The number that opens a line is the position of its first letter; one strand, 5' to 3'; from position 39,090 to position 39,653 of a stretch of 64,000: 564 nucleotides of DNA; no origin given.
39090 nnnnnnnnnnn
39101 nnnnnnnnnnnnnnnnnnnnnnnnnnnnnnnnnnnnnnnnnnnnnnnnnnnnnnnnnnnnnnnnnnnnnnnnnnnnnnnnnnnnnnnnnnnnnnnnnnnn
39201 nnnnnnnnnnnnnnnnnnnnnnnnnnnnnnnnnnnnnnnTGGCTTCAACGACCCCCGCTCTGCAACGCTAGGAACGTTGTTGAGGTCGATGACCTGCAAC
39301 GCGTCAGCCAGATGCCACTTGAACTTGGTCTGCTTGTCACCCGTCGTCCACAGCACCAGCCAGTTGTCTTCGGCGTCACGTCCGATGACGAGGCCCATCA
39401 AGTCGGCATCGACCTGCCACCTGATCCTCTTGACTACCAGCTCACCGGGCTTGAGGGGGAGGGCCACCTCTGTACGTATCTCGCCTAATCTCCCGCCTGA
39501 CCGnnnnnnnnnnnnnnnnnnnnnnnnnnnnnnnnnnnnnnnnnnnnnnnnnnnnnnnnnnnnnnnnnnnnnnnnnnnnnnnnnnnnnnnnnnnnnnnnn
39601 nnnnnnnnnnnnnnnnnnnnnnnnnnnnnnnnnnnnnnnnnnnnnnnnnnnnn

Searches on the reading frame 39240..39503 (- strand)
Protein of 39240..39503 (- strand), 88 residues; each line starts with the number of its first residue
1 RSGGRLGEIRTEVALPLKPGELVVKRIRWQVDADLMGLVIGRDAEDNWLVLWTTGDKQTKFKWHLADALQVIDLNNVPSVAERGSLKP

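Call 10: search_protein_families(library=phrogs, proteins=[window:39240-39503:-], max_evalue=1)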
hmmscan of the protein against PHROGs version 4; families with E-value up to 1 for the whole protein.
window:39240-39503:- (88 aa): 1 family
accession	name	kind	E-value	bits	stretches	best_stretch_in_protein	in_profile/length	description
phrog_6703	-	unknown function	0.23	12.2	1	24-73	12-62/229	-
